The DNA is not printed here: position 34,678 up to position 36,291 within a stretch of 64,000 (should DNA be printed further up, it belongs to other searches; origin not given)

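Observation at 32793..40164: Putative metal (copper/zinc) homeostasis island ending in a two-component system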

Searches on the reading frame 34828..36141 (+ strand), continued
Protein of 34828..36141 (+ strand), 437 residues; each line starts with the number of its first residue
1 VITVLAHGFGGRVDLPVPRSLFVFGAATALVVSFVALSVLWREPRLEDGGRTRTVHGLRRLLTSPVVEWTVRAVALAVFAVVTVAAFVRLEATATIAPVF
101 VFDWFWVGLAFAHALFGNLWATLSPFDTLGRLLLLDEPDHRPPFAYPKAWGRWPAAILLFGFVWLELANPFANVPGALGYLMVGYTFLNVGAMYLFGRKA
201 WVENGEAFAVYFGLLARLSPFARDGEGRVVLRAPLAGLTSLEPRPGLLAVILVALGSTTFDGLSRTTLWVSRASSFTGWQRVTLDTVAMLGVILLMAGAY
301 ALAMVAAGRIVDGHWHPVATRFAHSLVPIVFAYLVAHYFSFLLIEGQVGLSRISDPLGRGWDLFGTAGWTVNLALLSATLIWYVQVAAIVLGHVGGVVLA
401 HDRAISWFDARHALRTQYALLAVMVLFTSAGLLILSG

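Call 31: search_dna_similar(query=window:34828-36141:+, collection=plasmids, mode=protein, max_rows=30, max_evalue=0.001)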
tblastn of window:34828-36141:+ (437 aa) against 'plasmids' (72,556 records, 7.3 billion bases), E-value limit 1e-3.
Records with a match: 61; places in all: 65; records where one place covers at least 80% of the query: 9.
Best place of each record, by identity: <60% 61.
By first word of the organism name: Haladaptatus 8; Haloferax 8; Rhizobium 4; Sulfitobacter 4; Mycolicibacterium 3; Halobaculum 3; Mycobacterium 2; Pseudonocardia 2; Rhodococcus 2; Sagittula 2; and 18 more.
By predicted mobility (MOB-suite, as given by PLSDB): non-mobilizable 52; mobilizable 9.
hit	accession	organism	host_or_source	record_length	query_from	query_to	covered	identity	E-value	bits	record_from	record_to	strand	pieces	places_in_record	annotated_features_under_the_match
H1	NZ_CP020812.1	Mycobacterium dioxanotrophicus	Single cell,river sediment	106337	4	437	99%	41.1%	4e-65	233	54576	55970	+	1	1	hypothetical protein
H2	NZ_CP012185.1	Pseudonocardia sp. EC080619-01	Apterostigma dentigerum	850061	2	428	98%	39.6%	8e-36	147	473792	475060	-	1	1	hypothetical protein (x2)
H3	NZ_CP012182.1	Pseudonocardia sp. EC080610-09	Apterostigma dentigerum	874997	2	428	98%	39.6%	8e-36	147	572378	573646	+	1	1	hypothetical protein (x2)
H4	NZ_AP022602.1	Mycobacterium gallinarum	-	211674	4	437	99%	36.0%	4e-36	149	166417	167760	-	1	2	hypothetical protein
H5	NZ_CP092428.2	Mycolicibacterium rufum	-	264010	2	437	100%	35.5%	1e-44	174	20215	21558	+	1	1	hypothetical protein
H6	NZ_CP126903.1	Mycolicibacterium vanbaalenii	cell culture,soil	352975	2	428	98%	34.9%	1e-42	168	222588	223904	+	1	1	hypothetical protein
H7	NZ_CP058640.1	Rhodococcus sp. ZPP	cell culture,soil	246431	4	428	97%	34.4%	4e-34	143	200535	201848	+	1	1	hypothetical protein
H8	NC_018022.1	Mycolicibacterium chubuense NBB4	-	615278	2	429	98%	33.8%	3e-36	149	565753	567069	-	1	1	hypothetical protein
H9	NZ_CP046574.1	Rhodococcus sp. WAY2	cell culture,bacterial consortium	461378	4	428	97%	33.9%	6e-32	136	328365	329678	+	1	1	hypothetical protein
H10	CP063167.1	Variovorax paradoxus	-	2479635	91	436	79%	34.7%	9e-35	144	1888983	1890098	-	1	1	hypothetical protein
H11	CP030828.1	Neorhizobium sp. NCHU2750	Rosa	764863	98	436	78%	33.2%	1e-29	129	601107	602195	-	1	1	hypothetical protein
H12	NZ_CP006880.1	Rhizobium gallicum bv. gallicum R602sp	Phaseolus vulgaris,whole ...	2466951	98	436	78%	32.5%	8e-26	118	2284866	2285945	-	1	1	record has no annotation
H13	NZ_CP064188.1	Rhizobium sp. 007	Onobrychis viciifolia,cell culture,root ...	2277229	98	436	78%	31.9%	3e-24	113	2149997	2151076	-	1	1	none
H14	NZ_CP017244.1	Rhizobium etli 8C-3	Phaseolus vulgaris,cell culture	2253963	98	436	78%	31.8%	3e-24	113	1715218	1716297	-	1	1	record has no annotation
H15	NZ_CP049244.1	Allorhizobium pseudoryzae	cell culture,soil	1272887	98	436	78%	31.3%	6e-23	109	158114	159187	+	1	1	none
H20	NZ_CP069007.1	Sulfitobacter mediterraneus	Skeletonema costatum,The surface ...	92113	98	436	78%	29.5%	4e-20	100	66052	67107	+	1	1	hypothetical protein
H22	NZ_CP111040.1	Haladaptatus caseinilyticus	cell culture,sediment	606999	93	436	79%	27.9%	1e-12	78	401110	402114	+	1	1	hypothetical protein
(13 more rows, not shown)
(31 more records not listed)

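Call 32: get_annotated_region(hit=H1, flank=8000)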
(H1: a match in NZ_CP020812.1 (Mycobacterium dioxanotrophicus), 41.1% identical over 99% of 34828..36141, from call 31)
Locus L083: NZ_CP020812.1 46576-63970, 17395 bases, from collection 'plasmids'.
description: Mycobacterium dioxanotrophicus strain PH-06 plasmid unnamed3, complete sequence
organism: Mycobacterium dioxanotrophicus (NCBI taxid 482462)
taxonomy: Bacteria; Actinomycetota; Actinomycetes; Mycobacteriales; Mycobacteriaceae; Mycobacterium; Mycobacterium dioxanotrophicus
host: -; source: Single cell,river sediment; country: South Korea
typing (MOB-suite, as given by PLSDB): non-mobilizable; replicon rep_cluster_1561
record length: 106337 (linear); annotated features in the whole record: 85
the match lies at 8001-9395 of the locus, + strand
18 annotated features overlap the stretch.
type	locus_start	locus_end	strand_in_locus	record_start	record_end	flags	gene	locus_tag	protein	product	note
CDS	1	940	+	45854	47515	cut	-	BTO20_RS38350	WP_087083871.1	helix-turn-helix domain-containing protein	-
CDS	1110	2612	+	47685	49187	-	-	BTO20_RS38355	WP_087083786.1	aldehyde dehydrogenase family protein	-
CDS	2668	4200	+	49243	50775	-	-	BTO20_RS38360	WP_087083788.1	AMP-binding protein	-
CDS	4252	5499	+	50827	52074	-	-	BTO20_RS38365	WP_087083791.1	GAF domain-containing protein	-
CDS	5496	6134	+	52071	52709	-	sigC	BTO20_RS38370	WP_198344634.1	RNA polymerase sigma factor SigC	-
CDS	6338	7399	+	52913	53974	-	-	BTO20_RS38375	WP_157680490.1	hypothetical protein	-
CDS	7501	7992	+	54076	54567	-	-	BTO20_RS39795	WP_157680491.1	hypothetical protein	-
CDS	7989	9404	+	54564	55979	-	-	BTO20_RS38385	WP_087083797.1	hypothetical protein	-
CDS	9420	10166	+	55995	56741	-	-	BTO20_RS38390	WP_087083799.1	zf-HC2 domain-containing protein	-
CDS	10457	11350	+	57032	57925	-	-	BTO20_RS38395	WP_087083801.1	methane monooxygenase/ammonia monooxygenase subunit C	-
CDS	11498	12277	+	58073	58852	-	-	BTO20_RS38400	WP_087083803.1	methane monooxygenase/ammonia monooxygenase subunit A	-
CDS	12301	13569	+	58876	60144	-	-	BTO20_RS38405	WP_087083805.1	methane monooxygenase/ammonia monooxygenase subunit B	-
CDS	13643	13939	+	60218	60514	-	-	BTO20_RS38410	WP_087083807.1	hypothetical protein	-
CDS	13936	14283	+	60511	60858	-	-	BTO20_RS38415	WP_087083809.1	hypothetical protein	-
CDS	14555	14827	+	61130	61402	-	-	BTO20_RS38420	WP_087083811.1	DUF4242 domain-containing protein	-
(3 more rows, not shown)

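Call 33: get_annotated_region(hit=H5, flank=8000)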
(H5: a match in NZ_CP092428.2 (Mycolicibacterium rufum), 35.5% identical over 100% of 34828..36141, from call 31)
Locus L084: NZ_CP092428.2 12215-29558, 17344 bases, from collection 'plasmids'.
description: Mycolicibacterium rufum strain JCM 16372 plasmid unnamed, complete sequence
organism: Mycolicibacterium rufum (NCBI taxid 318424)
taxonomy: Bacteria; Actinomycetota; Actinomycetes; Mycobacteriales; Mycobacteriaceae; Mycolicibacterium; Mycolicibacterium rufum
host: -; source: -; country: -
typing (MOB-suite, as given by PLSDB): mobilizable; relaxase MOBF
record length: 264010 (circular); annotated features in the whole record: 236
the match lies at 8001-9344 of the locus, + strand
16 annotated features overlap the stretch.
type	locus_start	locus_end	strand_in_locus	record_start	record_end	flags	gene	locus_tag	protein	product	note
CDS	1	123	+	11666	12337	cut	-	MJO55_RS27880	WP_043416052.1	arsenate reductase ArsC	-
CDS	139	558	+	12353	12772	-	-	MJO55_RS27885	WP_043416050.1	low molecular weight phosphatase family protein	-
CDS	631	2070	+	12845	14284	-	-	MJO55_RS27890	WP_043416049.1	FAD-dependent oxidoreductase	-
CDS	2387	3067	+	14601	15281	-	-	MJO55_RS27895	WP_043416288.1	DUF433 domain-containing protein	-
CDS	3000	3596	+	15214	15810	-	-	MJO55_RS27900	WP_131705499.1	hypothetical protein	-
CDS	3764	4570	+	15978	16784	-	-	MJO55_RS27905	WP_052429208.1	sterol desaturase family protein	GO:0008610 - lipid biosynthetic process [Evidence IEA]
CDS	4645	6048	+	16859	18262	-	-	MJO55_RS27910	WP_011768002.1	IS1380 family transposase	-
CDS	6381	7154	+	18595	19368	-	-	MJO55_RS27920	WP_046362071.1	helix-turn-helix transcriptional regulator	GO:0006355 - regulation of DNA-templated transcription [Evidence IEA]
CDS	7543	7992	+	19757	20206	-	-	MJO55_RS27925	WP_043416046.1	hypothetical protein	-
CDS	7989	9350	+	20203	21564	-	-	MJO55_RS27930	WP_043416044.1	hypothetical protein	-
CDS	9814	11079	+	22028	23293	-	-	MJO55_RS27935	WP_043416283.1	Ig-like domain-containing protein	-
CDS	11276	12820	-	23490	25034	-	-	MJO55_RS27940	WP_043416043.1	fused MFS/spermidine synthase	-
CDS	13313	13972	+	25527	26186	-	-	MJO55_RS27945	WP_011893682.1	thioredoxin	-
CDS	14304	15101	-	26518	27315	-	-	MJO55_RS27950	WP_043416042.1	CbtA family protein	-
CDS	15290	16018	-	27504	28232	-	-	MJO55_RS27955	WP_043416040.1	lytic murein transglycosylase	-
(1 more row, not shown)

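Call 34: get_annotated_region(hit=H10, flank=7000)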
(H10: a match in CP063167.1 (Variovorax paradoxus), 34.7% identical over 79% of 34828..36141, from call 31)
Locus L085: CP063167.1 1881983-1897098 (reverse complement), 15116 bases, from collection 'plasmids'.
description: Variovorax paradoxus strain VAI-C plasmid unnamed, complete sequence
organism: Variovorax paradoxus (NCBI taxid 34073)
taxonomy: Bacteria; Pseudomonadota; Betaproteobacteria; Burkholderiales; Comamonadaceae; Variovorax; Variovorax paradoxus
host: -; source: -; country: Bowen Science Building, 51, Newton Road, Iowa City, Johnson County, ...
typing (MOB-suite, as given by PLSDB): non-mobilizable
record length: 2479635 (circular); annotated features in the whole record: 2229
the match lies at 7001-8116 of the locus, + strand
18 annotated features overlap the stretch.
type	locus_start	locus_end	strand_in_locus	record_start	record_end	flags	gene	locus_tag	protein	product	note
CDS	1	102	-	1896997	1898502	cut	-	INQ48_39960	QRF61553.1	GMC family oxidoreductase N-terminal domain-containing protein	-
CDS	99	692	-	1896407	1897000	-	-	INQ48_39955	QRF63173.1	isochorismatase family protein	-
CDS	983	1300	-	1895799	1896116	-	-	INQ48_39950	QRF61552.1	hypothetical protein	-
CDS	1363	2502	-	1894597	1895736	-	-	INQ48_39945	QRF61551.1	CoA transferase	-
CDS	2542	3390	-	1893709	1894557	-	-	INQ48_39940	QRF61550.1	CoA ester lyase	-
CDS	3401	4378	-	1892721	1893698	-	-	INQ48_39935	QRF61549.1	tripartite tricarboxylate transporter substrate binding protein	-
CDS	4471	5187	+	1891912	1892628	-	-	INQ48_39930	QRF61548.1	GntR family transcriptional regulator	-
CDS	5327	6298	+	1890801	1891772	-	-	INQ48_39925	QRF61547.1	tripartite tricarboxylate transporter substrate binding protein BugD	-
CDS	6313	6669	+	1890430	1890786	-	-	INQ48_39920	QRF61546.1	hypothetical protein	-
CDS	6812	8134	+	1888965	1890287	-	-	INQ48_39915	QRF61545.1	hypothetical protein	-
CDS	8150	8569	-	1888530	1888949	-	-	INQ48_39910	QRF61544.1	type II toxin-antitoxin system VapC family toxin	-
CDS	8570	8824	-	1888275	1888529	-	-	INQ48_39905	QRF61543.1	plasmid stabilization protein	-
CDS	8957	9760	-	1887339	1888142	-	-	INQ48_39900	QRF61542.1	alpha/beta hydrolase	-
CDS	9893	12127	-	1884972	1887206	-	-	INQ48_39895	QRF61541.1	hypothetical protein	-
CDS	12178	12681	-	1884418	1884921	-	-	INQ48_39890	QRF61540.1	hypothetical protein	-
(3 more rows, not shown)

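Call 35: get_annotated_region(hit=H8, flank=9000)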
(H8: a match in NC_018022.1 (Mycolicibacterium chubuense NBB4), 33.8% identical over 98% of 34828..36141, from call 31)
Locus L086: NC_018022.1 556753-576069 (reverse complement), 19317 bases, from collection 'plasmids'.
description: Mycolicibacterium chubuense NBB4 plasmid pMYCCH.01, complete sequence
organism: Mycolicibacterium chubuense NBB4 (NCBI taxid 710421)
taxonomy: Bacteria; Actinomycetota; Actinomycetes; Mycobacteriales; Mycobacteriaceae; Mycolicibacterium; Mycolicibacterium chubuense; Mycolicibacterium chubuense NBB4
host: -; source: -; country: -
typing (MOB-suite, as given by PLSDB): mobilizable; relaxase MOBF,MOBF
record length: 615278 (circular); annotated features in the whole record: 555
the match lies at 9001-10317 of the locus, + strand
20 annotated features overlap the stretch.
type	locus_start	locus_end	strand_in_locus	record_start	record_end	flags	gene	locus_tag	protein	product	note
CDS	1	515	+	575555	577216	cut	-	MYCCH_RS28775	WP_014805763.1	helix-turn-helix domain-containing protein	-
CDS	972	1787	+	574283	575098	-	-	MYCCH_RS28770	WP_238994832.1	methane monooxygenase/ammonia monooxygenase subunit C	-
CDS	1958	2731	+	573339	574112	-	-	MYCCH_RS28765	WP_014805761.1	methane monooxygenase/ammonia monooxygenase subunit A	-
CDS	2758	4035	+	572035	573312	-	-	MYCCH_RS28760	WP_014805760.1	methane monooxygenase/ammonia monooxygenase subunit B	-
CDS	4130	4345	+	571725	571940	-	-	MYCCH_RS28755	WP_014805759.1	hypothetical protein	-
CDS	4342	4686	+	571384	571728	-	-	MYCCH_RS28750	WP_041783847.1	hypothetical protein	-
CDS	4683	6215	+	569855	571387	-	-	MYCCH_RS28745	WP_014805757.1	AMP-binding protein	-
CDS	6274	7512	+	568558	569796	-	-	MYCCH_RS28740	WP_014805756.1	GAF domain-containing protein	-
CDS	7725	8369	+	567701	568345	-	sigC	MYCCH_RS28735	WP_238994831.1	RNA polymerase sigma factor SigC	-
CDS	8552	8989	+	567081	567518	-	-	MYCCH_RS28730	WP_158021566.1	hypothetical protein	-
CDS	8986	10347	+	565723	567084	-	-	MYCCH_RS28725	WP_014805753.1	hypothetical protein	-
CDS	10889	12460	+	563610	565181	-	-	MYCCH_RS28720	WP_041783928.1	methane monooxygenase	-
CDS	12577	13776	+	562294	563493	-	-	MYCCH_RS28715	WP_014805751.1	toluene hydroxylase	-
CDS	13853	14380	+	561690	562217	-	-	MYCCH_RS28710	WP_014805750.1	MmoB/DmpM family protein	GO:0006725 - cellular aromatic compound metabolic process [Evidence IEA]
CDS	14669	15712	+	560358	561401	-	-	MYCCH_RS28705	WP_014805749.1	2Fe-2S iron-sulfur cluster binding domain-containing protein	-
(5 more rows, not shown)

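Call 36: get_annotated_region(hit=H7, flank=9000)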
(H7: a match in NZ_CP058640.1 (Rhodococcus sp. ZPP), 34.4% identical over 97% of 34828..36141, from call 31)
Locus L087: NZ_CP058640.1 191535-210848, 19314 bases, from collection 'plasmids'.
description: Rhodococcus sp. ZPP plasmid pRZP1, complete sequence
organism: Rhodococcus sp. ZPP (NCBI taxid 2749906)
taxonomy: Bacteria; Actinomycetota; Actinomycetes; Mycobacteriales; Nocardiaceae; Rhodococcus; Rhodococcus sp. ZPP
host: -; source: cell culture,soil; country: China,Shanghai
typing (MOB-suite, as given by PLSDB): mobilizable; relaxase MOBP,MOBP
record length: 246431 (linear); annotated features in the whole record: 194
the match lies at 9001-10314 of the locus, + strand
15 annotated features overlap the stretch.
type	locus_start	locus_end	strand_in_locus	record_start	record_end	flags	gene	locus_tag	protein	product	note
CDS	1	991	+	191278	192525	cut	-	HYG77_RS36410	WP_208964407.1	IS256 family transposase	-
CDS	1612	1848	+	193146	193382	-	-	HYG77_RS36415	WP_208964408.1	transposase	GO:0006313 - DNA transposition [Evidence IEA]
CDS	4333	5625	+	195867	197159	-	mdo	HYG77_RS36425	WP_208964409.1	NDMA-dependent methanol dehydrogenase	GO:0046170 - methanol catabolic process [Evidence IEA]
CDS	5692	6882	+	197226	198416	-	-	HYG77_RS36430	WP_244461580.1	MoxR family ATPase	-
CDS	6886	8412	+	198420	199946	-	-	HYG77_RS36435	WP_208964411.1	VWA domain-containing protein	-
CDS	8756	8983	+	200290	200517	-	-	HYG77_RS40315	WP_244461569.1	hypothetical protein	-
CDS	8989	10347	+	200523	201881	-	-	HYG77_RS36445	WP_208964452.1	hypothetical protein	-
CDS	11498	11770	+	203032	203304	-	-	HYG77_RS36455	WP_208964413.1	transposase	GO:0006313 - DNA transposition [Evidence IEA]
CDS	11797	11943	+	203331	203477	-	-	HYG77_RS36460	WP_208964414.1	hypothetical protein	-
CDS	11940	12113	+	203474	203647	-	-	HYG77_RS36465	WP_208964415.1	hypothetical protein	-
CDS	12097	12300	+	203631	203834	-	-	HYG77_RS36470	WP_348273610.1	hypothetical protein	-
CDS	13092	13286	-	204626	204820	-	-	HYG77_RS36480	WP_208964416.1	hypothetical protein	-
CDS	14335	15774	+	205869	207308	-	-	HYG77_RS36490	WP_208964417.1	GAF domain-containing sensor histidine kinase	GO:0000160 - phosphorelay signal transduction system [Evidence IEA]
CDS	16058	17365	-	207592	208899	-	-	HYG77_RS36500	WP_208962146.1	IS256 family transposase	-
CDS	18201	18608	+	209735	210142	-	-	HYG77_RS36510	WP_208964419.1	VOC family protein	-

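Call 37: get_annotated_region(hit=H2, flank=9000)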
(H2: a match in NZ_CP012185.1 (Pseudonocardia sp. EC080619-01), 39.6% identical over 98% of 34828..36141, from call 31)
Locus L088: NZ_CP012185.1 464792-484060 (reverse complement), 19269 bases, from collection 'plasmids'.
description: Pseudonocardia sp. EC080619-01 plasmid pBCI1-2, complete sequence
organism: Pseudonocardia sp. EC080619-01 (NCBI taxid 1096856)
taxonomy: Bacteria; Actinomycetota; Actinomycetes; Pseudonocardiales; Pseudonocardiaceae; Pseudonocardia; Pseudonocardia sp. EC080619-01
host: -; source: Apterostigma dentigerum; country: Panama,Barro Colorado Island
typing (MOB-suite, as given by PLSDB): mobilizable; relaxase MOBF
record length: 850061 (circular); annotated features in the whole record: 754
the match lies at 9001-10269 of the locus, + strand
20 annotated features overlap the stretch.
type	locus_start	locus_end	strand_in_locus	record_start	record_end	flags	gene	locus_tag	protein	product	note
CDS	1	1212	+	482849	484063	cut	-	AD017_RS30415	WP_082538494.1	acyl-CoA dehydrogenase family protein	-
CDS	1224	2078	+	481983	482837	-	-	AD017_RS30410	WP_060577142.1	fumarylacetoacetate hydrolase family protein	-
CDS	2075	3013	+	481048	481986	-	-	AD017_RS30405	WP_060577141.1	VOC family protein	-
CDS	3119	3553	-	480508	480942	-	-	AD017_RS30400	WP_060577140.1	helix-turn-helix domain-containing protein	-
CDS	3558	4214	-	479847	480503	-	-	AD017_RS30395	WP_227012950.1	nucleotidyl transferase AbiEii/AbiGii toxin family protein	-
CDS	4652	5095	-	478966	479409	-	-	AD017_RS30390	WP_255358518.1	acylphosphatase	-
CDS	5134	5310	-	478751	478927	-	-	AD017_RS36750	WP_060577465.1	HypC/HybG/HupF family hydrogenase formation chaperone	-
CDS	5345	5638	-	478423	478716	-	-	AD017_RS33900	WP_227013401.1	PadR family transcriptional regulator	-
CDS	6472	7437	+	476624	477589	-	-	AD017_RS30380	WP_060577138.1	hypothetical protein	-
CDS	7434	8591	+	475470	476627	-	-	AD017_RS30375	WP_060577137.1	hypothetical protein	-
CDS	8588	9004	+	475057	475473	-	-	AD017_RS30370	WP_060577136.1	hypothetical protein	-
CDS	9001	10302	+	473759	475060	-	-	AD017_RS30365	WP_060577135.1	hypothetical protein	-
CDS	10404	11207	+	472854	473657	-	-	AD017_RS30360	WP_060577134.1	histidine kinase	GO:0000160 - phosphorelay signal transduction system [Evidence IEA]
CDS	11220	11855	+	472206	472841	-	-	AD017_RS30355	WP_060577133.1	response regulator transcription factor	GO:0000160 - phosphorelay signal transduction system [Evidence IEA]; GO:0006355 - regulation of DNA-templated ...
CDS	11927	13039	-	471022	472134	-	-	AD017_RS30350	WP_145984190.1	hypothetical protein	-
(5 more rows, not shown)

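Call 62: get_annotated_region(hit=H22, flank=6000)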
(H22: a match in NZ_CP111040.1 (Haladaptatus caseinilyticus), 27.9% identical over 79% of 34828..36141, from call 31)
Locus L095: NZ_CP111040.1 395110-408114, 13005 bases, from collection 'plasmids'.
description: Haladaptatus caseinilyticus strain ZJ1 plasmid unnamed4, complete sequence
organism: Haladaptatus caseinilyticus (NCBI taxid 2993314)
taxonomy: Archaea; Euryarchaeota; Halobacteria; Halobacteriales; Haladaptataceae; Haladaptatus; Haladaptatus caseinilyticus
host: -; source: cell culture,sediment; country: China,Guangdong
typing (MOB-suite, as given by PLSDB): non-mobilizable
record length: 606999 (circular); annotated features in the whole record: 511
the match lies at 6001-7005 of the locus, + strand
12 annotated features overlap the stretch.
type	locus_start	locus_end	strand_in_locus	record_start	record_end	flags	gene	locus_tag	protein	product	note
CDS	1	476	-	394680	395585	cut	-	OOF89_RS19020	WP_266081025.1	carboxyltransferase domain-containing protein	-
CDS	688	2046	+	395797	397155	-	-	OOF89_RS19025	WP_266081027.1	acetyl-CoA carboxylase biotin carboxylase subunit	-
CDS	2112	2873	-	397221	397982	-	-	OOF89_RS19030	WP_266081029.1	5-oxoprolinase subunit PxpA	GO:0005975 - carbohydrate metabolic process [Evidence IEA]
CDS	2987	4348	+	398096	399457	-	-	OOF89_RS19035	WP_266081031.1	aspartate aminotransferase family protein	-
CDS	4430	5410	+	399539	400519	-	-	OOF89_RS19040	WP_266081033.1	succinylglutamate desuccinylase/aspartoacylase family protein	-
CDS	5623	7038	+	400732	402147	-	-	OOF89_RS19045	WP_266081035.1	hypothetical protein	-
CDS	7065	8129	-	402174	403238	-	-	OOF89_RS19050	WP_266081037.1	iron transporter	-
CDS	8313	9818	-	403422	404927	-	-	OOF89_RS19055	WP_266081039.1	hypothetical protein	-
CDS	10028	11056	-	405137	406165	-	-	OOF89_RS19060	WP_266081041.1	LLM class flavin-dependent oxidoreductase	-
CDS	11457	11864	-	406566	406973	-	-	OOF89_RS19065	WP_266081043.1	hypothetical protein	-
CDS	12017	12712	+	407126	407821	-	-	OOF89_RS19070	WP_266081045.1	helix-turn-helix domain-containing protein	-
CDS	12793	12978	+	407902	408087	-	-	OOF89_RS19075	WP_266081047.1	hypothetical protein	-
